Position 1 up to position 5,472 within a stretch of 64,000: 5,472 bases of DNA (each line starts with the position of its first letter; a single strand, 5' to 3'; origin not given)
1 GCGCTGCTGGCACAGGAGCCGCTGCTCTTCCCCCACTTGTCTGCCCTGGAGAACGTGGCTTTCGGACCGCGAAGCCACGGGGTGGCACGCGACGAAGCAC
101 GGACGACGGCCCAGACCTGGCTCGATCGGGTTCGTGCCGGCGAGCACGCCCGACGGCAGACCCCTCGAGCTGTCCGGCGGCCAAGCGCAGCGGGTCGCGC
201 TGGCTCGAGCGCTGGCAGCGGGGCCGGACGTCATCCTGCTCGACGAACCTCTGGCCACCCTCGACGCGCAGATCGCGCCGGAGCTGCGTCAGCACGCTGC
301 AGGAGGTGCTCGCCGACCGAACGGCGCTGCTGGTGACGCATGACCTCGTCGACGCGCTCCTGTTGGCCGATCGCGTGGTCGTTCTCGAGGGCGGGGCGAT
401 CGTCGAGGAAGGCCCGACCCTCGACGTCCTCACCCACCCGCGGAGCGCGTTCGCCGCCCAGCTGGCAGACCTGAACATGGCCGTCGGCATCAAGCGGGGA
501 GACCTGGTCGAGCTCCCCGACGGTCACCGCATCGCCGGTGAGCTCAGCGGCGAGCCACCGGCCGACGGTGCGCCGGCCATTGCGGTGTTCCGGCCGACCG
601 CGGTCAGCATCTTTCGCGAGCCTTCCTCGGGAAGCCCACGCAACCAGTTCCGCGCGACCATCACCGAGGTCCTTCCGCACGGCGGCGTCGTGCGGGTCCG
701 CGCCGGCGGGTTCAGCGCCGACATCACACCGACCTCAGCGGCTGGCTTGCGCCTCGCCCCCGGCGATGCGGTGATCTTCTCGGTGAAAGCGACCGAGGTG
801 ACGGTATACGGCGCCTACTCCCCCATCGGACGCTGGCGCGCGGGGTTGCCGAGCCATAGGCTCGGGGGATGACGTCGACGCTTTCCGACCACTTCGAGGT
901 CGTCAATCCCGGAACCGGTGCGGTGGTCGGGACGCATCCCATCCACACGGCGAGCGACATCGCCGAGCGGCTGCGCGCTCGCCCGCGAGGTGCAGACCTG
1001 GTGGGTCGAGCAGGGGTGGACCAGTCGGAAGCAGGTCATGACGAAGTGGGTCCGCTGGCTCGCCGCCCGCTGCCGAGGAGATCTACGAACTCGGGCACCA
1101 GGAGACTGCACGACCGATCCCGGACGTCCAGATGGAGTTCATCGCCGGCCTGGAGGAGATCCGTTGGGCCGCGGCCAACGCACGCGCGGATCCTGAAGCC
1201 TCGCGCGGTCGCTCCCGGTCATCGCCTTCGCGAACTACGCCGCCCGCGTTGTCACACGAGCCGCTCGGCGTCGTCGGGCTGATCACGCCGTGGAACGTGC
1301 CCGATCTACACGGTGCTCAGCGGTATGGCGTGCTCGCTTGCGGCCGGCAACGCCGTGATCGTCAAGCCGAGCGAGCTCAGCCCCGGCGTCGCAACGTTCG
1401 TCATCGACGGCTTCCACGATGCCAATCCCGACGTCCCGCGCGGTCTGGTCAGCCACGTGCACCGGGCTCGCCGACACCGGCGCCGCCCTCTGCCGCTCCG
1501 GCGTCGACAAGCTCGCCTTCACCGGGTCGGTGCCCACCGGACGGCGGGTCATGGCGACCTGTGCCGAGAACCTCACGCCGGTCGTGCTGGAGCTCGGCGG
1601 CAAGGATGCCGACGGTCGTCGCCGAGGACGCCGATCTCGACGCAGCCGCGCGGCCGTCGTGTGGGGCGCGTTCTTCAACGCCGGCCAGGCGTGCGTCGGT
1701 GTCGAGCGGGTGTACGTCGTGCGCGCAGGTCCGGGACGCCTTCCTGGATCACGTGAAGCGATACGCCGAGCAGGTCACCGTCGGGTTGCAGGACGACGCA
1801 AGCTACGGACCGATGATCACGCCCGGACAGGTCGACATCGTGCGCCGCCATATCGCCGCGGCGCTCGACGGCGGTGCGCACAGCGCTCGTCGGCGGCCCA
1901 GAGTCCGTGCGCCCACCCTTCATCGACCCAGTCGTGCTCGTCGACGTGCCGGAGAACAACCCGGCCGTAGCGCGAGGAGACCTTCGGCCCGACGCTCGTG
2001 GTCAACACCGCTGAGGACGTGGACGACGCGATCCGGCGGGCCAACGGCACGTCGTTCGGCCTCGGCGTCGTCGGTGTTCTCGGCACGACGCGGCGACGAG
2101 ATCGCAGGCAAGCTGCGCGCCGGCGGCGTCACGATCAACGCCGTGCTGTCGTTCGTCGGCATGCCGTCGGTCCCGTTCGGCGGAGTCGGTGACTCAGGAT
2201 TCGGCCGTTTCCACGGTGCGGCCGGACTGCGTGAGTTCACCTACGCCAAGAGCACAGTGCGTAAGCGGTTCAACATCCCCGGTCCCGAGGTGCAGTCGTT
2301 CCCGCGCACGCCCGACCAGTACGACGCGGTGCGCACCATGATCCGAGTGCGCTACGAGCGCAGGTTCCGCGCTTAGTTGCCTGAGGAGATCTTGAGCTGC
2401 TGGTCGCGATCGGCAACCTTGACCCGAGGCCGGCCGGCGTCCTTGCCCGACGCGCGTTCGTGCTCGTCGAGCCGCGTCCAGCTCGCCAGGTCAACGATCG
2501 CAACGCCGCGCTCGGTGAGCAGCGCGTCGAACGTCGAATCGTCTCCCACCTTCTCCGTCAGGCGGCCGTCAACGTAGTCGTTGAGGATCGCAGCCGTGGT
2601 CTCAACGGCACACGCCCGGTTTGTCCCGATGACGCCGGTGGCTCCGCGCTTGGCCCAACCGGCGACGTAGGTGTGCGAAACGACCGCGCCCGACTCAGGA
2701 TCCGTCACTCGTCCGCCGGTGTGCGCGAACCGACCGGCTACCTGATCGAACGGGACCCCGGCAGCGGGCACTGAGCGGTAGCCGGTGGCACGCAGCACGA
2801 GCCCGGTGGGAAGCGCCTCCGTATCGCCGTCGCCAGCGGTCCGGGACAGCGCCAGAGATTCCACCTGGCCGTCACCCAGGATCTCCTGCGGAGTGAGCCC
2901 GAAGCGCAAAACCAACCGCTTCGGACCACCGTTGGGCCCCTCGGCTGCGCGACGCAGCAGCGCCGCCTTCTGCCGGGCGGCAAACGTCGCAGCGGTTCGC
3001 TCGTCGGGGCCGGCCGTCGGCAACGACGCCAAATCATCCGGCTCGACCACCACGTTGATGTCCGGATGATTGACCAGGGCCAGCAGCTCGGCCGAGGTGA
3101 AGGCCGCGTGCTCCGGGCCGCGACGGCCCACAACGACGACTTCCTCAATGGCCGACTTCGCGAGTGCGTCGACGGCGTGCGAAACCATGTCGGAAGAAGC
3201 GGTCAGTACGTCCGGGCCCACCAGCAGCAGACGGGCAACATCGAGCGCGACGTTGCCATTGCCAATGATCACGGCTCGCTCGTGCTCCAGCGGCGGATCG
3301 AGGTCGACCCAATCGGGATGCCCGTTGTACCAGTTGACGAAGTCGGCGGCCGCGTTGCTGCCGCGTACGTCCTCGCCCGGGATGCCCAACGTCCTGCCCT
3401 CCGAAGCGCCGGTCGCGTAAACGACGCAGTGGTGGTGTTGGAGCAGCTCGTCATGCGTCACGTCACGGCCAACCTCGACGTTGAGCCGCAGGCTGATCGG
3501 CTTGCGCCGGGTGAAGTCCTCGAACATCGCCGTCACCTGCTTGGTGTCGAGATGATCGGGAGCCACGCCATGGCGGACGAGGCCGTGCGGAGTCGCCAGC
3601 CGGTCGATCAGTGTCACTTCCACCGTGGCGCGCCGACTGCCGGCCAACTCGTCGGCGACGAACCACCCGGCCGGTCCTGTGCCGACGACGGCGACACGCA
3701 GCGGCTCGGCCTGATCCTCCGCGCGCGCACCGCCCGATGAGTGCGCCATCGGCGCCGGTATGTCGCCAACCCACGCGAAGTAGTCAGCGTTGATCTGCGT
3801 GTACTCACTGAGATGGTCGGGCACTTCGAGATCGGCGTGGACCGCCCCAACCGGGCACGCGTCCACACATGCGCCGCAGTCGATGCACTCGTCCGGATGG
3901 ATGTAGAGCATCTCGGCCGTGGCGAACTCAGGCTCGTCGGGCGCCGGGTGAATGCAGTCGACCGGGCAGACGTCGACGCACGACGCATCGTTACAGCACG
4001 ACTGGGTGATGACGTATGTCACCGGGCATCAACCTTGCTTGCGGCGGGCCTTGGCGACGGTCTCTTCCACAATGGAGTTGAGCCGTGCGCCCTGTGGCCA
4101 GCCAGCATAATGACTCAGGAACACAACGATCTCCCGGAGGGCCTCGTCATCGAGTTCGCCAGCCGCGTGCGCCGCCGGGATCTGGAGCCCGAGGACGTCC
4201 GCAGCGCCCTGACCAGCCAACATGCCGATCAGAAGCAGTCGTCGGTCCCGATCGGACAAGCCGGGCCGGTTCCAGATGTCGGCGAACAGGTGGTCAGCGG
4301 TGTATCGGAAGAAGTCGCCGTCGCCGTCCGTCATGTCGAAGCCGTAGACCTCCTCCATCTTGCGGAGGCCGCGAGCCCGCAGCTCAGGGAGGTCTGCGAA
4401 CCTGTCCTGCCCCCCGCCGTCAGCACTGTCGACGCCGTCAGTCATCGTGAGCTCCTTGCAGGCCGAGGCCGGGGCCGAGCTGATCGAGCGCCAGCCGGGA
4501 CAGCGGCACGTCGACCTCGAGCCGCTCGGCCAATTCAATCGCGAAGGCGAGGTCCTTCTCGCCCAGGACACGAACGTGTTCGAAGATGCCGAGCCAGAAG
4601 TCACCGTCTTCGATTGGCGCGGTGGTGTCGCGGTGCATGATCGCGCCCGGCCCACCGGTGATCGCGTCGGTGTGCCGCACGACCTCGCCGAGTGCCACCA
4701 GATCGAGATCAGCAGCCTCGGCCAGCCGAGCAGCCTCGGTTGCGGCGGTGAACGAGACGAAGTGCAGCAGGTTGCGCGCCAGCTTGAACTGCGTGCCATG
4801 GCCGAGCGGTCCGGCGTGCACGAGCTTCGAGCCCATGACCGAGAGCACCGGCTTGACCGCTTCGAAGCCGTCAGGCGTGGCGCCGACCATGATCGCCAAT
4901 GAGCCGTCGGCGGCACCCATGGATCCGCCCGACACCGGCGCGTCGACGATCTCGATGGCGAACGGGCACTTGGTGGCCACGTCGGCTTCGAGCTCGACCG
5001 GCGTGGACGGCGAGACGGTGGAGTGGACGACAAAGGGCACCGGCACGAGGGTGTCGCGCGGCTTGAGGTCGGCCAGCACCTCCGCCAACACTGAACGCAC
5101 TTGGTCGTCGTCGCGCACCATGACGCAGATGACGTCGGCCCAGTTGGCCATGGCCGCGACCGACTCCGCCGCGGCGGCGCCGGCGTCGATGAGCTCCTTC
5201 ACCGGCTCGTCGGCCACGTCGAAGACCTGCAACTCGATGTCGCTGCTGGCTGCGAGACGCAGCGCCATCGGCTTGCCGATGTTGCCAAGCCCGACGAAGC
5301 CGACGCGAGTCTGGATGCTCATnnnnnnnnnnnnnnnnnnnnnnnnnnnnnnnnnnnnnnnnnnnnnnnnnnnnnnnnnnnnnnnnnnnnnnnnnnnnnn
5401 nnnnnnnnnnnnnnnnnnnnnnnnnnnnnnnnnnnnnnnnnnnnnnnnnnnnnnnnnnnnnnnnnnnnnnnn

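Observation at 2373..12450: Single-direction CYP51/CYP123 operon with its own FprB reductase: a complete P450 electron chain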

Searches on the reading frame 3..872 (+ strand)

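Call 26: search_protein_families(library=pfam, proteins=[window:3-872:+], max_evalue=0.0001)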
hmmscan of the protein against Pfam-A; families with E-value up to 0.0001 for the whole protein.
window:3-872:+ (289 aa): 1 family
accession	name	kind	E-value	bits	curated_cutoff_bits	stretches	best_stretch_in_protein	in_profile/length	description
PF03459.23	TOBE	-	2.6e-12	47.2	22.3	1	211-268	2-64/64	TOBE domain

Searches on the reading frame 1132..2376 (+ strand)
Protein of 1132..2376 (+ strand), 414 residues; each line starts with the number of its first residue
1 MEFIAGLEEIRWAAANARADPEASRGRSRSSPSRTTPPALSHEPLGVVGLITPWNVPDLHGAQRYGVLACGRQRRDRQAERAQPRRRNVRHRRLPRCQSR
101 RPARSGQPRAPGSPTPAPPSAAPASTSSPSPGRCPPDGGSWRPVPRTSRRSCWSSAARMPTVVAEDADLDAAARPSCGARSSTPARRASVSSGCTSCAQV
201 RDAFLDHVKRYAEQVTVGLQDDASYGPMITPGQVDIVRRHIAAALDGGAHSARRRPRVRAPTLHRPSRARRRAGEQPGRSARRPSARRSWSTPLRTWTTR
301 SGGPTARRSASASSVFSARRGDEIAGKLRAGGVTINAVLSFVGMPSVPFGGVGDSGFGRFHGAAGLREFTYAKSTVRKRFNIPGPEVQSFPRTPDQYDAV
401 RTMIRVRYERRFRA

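Call 26: search_protein_families(library=pfam, proteins=[window:1132-2376:+], max_evalue=0.0001)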
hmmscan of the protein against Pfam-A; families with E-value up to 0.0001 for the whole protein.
window:1132-2376:+ (414 aa): 1 family
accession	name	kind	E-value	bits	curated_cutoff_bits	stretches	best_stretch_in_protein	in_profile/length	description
PF00171.27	Aldedh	-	1.6e-24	86.7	23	2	310-374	395-460/461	Aldehyde dehydrogenase family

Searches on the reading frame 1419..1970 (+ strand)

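Call 26: search_protein_families(library=pfam, proteins=[window:1419-1970:+], max_evalue=0.0001)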
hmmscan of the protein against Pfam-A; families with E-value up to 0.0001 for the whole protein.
window:1419-1970:+ (183 aa): 1 family
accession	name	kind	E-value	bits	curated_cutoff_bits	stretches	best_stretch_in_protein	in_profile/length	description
PF00171.27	Aldedh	-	9.2e-18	64.5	23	1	16-102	191-279/461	Aldehyde dehydrogenase family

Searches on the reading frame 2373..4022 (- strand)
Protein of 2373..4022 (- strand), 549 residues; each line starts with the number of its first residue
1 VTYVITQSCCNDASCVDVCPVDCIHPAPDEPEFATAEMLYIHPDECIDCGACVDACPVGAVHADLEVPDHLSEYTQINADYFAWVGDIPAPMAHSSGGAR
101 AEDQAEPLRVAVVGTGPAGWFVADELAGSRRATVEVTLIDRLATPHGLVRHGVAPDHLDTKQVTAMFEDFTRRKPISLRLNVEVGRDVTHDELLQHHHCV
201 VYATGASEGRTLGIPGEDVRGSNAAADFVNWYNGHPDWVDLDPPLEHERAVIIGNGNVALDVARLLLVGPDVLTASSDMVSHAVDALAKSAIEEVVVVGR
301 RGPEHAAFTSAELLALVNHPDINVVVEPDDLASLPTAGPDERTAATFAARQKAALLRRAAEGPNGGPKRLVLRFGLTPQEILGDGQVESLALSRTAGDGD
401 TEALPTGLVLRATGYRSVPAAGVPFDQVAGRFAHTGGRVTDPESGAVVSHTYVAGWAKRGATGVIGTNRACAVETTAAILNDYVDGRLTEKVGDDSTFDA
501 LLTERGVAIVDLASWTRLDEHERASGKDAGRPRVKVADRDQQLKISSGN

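Call 4: search_protein_families(library=pfam, proteins=[window:2373-4022:-])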
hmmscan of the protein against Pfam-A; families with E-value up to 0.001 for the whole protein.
window:2373-4022:- (549 aa): 10 families
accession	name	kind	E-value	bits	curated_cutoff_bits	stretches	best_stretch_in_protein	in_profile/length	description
PF07992.20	Pyr_redox_2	-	8.6e-10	38.9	26.1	1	109-266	2-161/291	Pyridine nucleotide-disulphide oxidoreductase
PF00037.32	Fer4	-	9.7e-10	38.3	21.1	1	40-61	2-23/24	4Fe-4S binding domain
PF12838.12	Fer4_7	-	1.1e-07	32.7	27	1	13-60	6-52/52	4Fe-4S dicluster domain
PF13237.11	Fer4_10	-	1.5e-06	28.4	25.5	2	39-60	2-22/53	4Fe-4S dicluster domain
PF13484.11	Fer4_16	-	1.3e-05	26.3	30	1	45-65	1-22/66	4Fe-4S double cluster binding domain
PF12797.12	Fer4_2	-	2.1e-05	24.6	24.5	1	39-58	3-22/22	4Fe-4S binding domain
PF13187.11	Fer4_9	-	2.3e-05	24.8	27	1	9-60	2-51/52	4Fe-4S dicluster domain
PF14697.11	Fer4_21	-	2.4e-05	24.8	35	1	41-61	3-23/59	4Fe-4S dicluster domain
PF12800.12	Fer4_4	-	0.00011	22.7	24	1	43-59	1-17/17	4Fe-4S binding domain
PF12837.12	Fer4_6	-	0.00034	20.9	25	1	43-60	6-23/24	4Fe-4S binding domain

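Call 5: search_protein_families(library=ncbifam, proteins=[window:2373-4022:-])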
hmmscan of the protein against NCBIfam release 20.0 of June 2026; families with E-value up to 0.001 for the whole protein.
window:2373-4022:- (549 aa): 30 families (the best 25 are shown)
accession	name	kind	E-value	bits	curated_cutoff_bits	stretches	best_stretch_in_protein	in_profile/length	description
NF045480.1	FdxA_Actino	equivalog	1.7e-24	86.1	125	1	1-99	1-90/107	ferredoxin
TIGR01316.1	gltA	equivalog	2.3e-22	79.4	471.75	1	51-265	86-290/449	NADPH-dependent glutamate synthase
NF009410.0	PRK12771.1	subfamily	2.9e-22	79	516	1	108-266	139-287/566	NAD(P)-binding protein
TIGR01317.1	GOGAT_sm_gam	subfamily_domain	1.6e-19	70.2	447.7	1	109-258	145-294/485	glutamate synthase small subunit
NF045490.1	FdxA_Protbact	equivalog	2e-19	69.7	135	1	1-83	1-77/104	ferredoxin FdxA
TIGR01318.1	gltD_gamma_fam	subfamily_domain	4.8e-18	65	482.95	1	108-264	142-299/467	glutamate synthase, small subunit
NF009408.0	PRK12769.1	equivalog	1.2e-17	63.3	1003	1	108-264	328-485/659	formate-dependent uric acid utilization protein AegA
NF009451.0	PRK12809.1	equivalog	7.6e-17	60.8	1154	1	109-264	312-468/639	formate-dependent uric acid utilization protein YgfT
NF010590.0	PRK13984.1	equivalog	3.2e-16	58.6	946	1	107-266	288-442/611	putative oxidoreductase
NF009454.0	PRK12814.1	equivalog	4e-16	58.5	916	1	108-266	194-342/657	putative NADPH-dependent glutamate synthase small subunit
NF009409.0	PRK12770.1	subfamily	1e-14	54.4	343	1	102-264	13-190/360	putative glutamate synthase subunit beta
NF009414.0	PRK12778.1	equivalog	1.1e-13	50.4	1103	1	106-265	430-588/752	bifunctional dihydroorotate dehydrogenase B NAD binding subunit/NADPH-dependent glutamate synthase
TIGR03315.1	Se_ygfK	equivalog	1.4e-12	46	835.3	1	101-268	531-687/1012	putative selenate reductase subunit YgfK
NF058577.1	FdxA_fam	equivalog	1e-10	41.6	65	1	1-60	1-52/52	4Fe-4S ferredoxin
NF009413.0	PRK12775.1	equivalog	2.4e-10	38.9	1895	1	109-296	432-617/1006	putative trifunctional 2-polyprenylphenol hydroxylase/glutamate synthase subunit beta/ferritin domain-containing protein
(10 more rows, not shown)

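Call 7: search_solved_structures(query=window:2373-4022:-, max_evalue=0.00001, show_alignments=1)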
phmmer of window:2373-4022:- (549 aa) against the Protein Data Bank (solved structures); distinct sequences matched with E-value up to 0.00001: 43.
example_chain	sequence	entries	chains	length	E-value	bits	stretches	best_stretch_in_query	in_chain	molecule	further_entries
1lqt_A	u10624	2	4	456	6.4e-89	302.3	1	107-546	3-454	FprA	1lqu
2c7g_A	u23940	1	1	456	7e-88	298.9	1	107-546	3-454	NADPH-FERREDOXIN REDUCTASE FPRA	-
1cjc_A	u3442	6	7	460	8.3e-73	249.1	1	106-545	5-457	PROTEIN (ADRENODOXIN REDUCTASE) | ADRENODOXIN REDUCTASE | NADPH:ADRENODOXIN OXIDOREDUCTASE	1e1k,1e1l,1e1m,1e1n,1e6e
2v2k_A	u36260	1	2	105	1.7e-20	76.5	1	2-87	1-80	FERREDOXIN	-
1bc6_A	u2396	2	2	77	2.6e-16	62.7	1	3-82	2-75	7-FE FERREDOXIN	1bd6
5jca_L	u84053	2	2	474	9.8e-16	60.7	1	107-272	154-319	NADH-dependent Ferredoxin:NADP Oxidoreductase (NfnI) subunit alpha | NADH-dependent Ferredoxin:NADP Oxidoreductase subunit alpha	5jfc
1bqx_A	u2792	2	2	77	5.4e-15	58.3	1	3-82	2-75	PROTEIN (FERREDOXIN) | FERREDOXIN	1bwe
1frj_A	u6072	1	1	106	9.1e-15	57.5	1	3-82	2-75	FERREDOXIN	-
1h98_A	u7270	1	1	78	1.1e-14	57.3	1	3-78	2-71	FERREDOXIN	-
4ylf_B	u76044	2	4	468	1.1e-14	57.3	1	108-267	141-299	Dihydropyrimidine dehydrogenase subunit A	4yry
1frh_A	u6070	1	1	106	1.1e-14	57.2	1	3-82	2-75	FERREDOXIN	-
1fdd_A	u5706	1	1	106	1.3e-14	57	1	3-82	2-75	FERREDOXIN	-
1frm_A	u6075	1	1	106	1.5e-14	56.8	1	3-82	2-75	FERREDOXIN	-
1gao_A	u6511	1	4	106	1.5e-14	56.8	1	3-82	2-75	FERREDOXIN I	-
1g6b_A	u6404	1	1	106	1.5e-14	56.8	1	3-82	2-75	7FE FERREDOXIN I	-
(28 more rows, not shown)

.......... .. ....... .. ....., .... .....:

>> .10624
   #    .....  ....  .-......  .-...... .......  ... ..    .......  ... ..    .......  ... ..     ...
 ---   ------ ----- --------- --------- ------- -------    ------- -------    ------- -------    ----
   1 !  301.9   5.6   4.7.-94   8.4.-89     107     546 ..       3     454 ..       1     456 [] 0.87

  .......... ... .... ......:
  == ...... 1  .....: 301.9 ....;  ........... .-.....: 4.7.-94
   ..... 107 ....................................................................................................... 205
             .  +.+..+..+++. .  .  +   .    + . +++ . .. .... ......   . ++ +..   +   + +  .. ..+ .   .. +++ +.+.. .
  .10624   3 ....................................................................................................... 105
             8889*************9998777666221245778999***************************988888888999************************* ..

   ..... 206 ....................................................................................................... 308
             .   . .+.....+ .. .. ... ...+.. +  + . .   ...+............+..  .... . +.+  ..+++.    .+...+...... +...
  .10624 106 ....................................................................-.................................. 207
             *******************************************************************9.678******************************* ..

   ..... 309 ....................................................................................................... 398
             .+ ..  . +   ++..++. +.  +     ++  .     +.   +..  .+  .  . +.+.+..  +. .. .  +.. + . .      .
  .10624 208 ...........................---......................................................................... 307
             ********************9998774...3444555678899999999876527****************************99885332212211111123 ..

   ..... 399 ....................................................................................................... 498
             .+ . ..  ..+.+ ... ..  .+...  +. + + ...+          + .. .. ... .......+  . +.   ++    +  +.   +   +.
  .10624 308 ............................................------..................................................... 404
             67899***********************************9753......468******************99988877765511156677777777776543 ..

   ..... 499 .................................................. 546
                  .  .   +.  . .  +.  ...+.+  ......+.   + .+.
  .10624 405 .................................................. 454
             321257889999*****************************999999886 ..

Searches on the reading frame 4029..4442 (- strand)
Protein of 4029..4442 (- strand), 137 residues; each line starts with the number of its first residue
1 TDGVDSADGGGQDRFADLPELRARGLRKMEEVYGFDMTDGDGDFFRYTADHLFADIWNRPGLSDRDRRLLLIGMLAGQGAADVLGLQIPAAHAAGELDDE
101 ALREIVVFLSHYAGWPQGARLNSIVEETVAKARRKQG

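Call 4: search_protein_families(library=pfam, proteins=[window:4029-4442:-])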
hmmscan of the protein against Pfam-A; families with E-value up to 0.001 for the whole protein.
window:4029-4442:- (137 aa): 1 family
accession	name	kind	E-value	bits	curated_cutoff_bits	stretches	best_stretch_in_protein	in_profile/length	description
PF02627.25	CMD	-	5.8e-08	33.1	23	1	43-118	2-75/84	Carboxymuconolactone decarboxylase family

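Call 5: search_protein_families(library=ncbifam, proteins=[window:4029-4442:-])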
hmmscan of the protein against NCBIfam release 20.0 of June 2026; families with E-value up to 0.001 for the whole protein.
window:4029-4442:- (137 aa): 3 families
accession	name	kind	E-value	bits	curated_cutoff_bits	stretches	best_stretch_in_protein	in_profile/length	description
NF051488.1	bifunc_PcaDC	exception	1.2e-10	41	390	1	37-126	282-370/375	bifunctional 3-oxoadipate enol-lactonase/4-carboxymuconolactone decarboxylase PcaDC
TIGR02425.1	decarb_PcaC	equivalog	1.9e-10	40.9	155.7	1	38-130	29-120/123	4-carboxymuconolactone decarboxylase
NF051487.1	bifunc_PcaCD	exception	1.2e-08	34.4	430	1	42-117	34-112/413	bifunctional 4-carboxymuconolactone decarboxylase/3-oxoadipate enol-lactonase PcaCD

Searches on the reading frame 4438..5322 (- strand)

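Call 4: search_protein_families(library=pfam, proteins=[window:4438-5322:-])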
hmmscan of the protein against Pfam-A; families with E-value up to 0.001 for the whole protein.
window:4438-5322:- (294 aa): 4 families
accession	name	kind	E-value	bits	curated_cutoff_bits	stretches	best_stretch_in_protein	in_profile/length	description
PF03446.21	NAD_binding_2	-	5.7e-36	124.4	21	1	6-170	1-159/161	NAD binding domain of 6-phosphogluconate dehydrogenase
PF14833.11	NAD_binding_11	-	2.1e-07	31.7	30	1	174-279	1-99/122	NAD-binding of NADP-dependent 3-hydroxyisobutyrate dehydrogenase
PF02826.25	2-Hacid_dh_C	-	3.8e-07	30.1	25.1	1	5-93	37-124/178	D-isomer specific 2-hydroxyacid dehydrogenase, NAD binding domain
PF03807.23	F420_oxidored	-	0.00068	20.6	21.6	0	6-90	1-86/94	NADP oxidoreductase coenzyme F420-dependent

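Call 5: search_protein_families(library=ncbifam, proteins=[window:4438-5322:-])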
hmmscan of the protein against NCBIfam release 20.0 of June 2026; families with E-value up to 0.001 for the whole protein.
window:4438-5322:- (294 aa): 11 families
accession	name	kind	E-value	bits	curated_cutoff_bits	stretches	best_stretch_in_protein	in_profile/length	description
TIGR01692.1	HIBADH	equivalog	1.4e-40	139.4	291.6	1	9-218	1-204/288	3-hydroxyisobutyrate dehydrogenase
NF008592.0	PRK11559.1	equivalog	1.3e-39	136.2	397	1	4-279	2-263/296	2-hydroxy-3-oxopropionate reductase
TIGR01505.1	tartro_sem_red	equivalog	3.2e-37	128.3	340.75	1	6-275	1-256/291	2-hydroxy-3-oxopropionate reductase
NF012005.0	PRK15461.1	equivalog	1.3e-34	119.8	348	1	6-276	3-260/298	sulfolactaldehyde 3-reductase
NF043037.1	ThreonDh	equivalog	4.5e-34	118.2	350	1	5-281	3-266/297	L-threonate dehydrogenase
NF011633.0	PRK15059.1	equivalog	5.5e-26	91.4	451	1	6-210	2-199/292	2-hydroxy-3-oxopropionate reductase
NF007161.0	PRK09599.1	subfamily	7.8e-17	61.4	271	1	6-218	2-214/302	NADP-dependent phosphogluconate dehydrogenase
TIGR00872.1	gnd_rel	equivalog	6.8e-09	35.4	297.2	1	6-218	2-211/299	phosphogluconate dehydrogenase (NAD(+)-dependent, decarboxylating)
NF006765.0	PRK09287.1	equivalog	5.3e-07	28.9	413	1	4-167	3-164/476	NADP-dependent phosphogluconate dehydrogenase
TIGR00873.1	gnd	equivalog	3.2e-05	22.9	426.7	1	7-166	2-159/467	decarboxylating NADP(+)-dependent phosphogluconate dehydrogenase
TIGR03026.1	NDP-sugDHase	subfamily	0.00024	20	189.8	0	73-220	97-248/413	nucleotide sugar dehydrogenase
